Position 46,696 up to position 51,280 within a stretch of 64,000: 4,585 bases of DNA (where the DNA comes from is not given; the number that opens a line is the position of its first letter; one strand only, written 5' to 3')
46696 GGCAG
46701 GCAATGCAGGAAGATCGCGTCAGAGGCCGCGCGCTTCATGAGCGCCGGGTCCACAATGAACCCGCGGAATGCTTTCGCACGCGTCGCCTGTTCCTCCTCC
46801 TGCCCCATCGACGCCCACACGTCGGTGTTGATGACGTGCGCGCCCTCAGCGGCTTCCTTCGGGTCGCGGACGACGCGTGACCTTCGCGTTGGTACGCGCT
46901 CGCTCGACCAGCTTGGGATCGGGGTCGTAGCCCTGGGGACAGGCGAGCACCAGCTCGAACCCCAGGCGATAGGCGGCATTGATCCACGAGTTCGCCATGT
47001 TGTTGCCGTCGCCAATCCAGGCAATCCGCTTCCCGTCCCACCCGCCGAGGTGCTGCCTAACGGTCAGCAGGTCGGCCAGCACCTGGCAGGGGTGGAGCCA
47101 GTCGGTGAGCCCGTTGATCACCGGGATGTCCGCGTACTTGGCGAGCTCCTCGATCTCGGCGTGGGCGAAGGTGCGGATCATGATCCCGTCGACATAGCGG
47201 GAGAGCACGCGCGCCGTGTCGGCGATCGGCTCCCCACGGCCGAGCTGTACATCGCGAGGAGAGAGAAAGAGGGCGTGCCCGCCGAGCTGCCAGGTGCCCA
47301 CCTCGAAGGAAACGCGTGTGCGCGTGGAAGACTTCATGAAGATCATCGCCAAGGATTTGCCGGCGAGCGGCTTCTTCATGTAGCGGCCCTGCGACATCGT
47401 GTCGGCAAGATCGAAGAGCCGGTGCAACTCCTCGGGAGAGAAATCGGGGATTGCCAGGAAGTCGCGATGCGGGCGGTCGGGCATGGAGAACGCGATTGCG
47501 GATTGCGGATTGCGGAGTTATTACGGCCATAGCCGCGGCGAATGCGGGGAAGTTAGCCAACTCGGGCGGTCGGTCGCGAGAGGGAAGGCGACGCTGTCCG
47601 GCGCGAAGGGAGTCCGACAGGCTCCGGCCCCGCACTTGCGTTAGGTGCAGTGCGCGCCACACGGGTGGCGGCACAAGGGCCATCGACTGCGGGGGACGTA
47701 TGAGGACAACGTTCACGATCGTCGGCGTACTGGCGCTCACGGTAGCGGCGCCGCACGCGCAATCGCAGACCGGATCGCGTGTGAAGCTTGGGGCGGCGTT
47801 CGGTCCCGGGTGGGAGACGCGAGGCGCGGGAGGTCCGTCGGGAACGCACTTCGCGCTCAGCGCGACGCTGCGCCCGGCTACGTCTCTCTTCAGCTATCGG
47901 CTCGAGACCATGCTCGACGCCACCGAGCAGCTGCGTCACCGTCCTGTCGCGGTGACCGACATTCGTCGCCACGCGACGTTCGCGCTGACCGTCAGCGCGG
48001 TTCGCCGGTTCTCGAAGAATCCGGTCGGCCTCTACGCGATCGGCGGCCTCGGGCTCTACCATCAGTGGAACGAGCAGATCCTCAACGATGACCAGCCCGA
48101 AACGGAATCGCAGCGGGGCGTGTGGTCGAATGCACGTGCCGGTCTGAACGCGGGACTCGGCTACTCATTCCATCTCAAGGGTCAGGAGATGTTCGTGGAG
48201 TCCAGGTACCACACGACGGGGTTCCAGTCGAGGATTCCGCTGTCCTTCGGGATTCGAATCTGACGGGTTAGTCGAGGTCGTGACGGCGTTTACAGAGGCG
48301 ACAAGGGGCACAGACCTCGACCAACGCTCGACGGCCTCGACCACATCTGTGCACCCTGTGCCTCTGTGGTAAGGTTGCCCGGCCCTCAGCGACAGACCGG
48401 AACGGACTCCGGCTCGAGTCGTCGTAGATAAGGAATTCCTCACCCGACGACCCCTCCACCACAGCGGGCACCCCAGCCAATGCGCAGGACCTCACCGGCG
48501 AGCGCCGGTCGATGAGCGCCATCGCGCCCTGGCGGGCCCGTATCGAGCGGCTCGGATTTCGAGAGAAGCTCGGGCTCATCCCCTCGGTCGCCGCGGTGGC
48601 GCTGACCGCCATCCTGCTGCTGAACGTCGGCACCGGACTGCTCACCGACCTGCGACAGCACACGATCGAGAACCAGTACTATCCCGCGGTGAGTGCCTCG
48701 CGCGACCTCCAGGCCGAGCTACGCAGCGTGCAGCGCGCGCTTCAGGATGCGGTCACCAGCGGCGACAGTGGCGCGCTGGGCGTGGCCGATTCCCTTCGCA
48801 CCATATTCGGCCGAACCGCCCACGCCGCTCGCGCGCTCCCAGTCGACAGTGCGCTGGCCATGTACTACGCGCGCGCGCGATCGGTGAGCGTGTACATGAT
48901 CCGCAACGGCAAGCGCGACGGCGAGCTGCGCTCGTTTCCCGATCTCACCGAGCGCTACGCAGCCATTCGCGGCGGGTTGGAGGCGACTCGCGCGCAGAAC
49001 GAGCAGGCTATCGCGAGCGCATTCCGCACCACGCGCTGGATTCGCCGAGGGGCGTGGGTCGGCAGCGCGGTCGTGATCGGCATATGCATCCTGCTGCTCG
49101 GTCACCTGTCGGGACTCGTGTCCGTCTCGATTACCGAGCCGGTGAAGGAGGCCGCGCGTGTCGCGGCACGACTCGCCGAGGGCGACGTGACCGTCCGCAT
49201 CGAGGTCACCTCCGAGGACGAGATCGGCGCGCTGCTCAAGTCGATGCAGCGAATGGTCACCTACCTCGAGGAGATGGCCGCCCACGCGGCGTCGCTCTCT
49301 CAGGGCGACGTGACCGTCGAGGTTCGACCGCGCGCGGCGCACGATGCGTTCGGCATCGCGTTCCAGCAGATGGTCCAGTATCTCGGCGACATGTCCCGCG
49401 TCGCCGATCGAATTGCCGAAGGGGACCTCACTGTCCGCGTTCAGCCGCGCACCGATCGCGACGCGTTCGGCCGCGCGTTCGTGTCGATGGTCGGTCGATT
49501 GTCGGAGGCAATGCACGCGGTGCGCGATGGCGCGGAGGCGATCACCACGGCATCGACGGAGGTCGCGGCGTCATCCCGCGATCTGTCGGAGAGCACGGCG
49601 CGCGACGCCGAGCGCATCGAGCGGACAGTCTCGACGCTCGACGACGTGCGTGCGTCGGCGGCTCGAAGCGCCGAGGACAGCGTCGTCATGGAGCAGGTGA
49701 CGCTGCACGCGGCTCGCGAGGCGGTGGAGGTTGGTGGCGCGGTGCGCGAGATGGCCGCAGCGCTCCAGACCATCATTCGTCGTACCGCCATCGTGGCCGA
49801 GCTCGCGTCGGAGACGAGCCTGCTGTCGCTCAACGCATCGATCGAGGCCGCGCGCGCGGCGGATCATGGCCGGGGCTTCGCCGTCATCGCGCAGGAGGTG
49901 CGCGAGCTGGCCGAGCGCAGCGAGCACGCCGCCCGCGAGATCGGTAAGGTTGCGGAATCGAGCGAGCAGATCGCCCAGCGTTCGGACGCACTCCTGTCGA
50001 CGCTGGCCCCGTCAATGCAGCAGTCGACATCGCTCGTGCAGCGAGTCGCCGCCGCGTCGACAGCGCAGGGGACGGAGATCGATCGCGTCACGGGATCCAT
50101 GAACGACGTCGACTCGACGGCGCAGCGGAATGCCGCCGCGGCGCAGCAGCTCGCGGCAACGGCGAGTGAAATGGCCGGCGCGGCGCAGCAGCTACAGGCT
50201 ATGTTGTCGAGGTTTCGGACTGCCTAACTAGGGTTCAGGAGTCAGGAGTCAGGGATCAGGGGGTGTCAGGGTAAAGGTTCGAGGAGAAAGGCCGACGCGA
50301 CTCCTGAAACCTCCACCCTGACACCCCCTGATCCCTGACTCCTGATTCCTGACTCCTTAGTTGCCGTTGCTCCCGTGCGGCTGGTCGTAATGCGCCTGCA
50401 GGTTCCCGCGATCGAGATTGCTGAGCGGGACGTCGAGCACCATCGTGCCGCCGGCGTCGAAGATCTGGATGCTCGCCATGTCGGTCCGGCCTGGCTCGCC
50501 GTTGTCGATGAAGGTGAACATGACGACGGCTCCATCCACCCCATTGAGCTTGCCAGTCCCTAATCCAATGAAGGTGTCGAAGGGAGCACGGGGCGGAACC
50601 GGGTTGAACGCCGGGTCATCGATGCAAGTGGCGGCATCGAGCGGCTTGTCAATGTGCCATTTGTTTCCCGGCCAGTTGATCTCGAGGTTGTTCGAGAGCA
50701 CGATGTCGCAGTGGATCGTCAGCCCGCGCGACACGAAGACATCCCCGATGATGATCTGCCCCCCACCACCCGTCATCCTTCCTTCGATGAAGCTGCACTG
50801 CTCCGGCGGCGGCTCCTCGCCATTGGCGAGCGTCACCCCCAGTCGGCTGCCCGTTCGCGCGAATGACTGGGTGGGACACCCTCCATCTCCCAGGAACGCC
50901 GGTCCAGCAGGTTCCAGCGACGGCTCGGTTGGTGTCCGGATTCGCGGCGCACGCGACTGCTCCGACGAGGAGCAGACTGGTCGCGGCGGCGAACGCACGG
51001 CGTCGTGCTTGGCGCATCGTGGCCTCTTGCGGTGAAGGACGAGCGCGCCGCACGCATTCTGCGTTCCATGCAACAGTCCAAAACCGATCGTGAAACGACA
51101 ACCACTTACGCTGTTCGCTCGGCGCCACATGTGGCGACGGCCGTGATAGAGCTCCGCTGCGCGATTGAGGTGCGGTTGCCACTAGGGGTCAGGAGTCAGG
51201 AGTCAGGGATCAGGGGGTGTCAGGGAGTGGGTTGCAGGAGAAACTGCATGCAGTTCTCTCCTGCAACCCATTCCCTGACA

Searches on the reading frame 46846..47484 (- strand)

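Call 44: search_protein_families(library=pfam, proteins=[window:46846-47484:-], max_evalue=0.01)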
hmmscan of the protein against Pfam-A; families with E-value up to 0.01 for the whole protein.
window:46846-47484:- (212 aa): 2 families
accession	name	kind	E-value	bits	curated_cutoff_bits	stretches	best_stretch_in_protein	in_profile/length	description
PF02729.26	OTCace_N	-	1.5e-51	174.8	29.9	1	7-144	1-148/148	Aspartate/ornithine carbamoyltransferase, carbamoyl-P binding domain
PF00185.30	OTCace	-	1.2e-12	48.6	29.4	1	150-202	1-54/157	Aspartate/ornithine carbamoyltransferase, Asp/Orn binding domain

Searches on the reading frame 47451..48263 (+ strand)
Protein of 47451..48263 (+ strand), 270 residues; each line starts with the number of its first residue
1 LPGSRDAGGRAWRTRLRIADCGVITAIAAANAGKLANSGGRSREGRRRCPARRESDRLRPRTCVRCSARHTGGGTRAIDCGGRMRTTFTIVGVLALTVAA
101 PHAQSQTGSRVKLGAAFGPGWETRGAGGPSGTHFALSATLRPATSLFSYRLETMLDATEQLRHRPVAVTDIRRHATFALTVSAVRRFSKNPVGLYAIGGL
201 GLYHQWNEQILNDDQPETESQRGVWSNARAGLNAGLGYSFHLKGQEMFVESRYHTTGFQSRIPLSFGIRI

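Call 44: search_protein_families(library=pfam, proteins=[window:47451-48263:+], max_evalue=0.01)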
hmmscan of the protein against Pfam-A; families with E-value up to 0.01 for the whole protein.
window:47451-48263:+ (270 aa): 1 family
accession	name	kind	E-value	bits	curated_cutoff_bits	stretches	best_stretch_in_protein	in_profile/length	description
PF13505.12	OMP_b-brl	-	0.00025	21.7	28.7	1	91-243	4-141/175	Outer membrane protein beta-barrel domain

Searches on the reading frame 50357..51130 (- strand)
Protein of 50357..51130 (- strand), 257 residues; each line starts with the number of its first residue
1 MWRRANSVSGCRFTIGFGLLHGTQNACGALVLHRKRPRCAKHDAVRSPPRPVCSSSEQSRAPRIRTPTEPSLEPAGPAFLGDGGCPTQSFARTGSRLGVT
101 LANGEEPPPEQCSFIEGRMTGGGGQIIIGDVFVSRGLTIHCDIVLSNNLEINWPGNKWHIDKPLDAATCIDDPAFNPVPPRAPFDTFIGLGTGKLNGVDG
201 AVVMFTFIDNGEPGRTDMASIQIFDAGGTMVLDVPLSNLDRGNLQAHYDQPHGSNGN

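Call 44: search_protein_families(library=pfam, proteins=[window:50357-51130:-], max_evalue=0.01)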
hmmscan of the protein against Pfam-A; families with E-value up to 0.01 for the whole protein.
window:50357-51130:- (257 aa): 0 families

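Call 75: search_protein_families(library=ncbifam, proteins=[window:50357-51130:-], max_evalue=0.01)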
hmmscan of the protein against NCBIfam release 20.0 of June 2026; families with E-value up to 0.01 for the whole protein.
window:50357-51130:- (257 aa): 1 family
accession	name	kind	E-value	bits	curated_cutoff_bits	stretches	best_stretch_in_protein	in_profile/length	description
NF041523.1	post_COAP_1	domain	6.4e-05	23.4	40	1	191-247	64-114/115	post-COAP-1 domain-containing protein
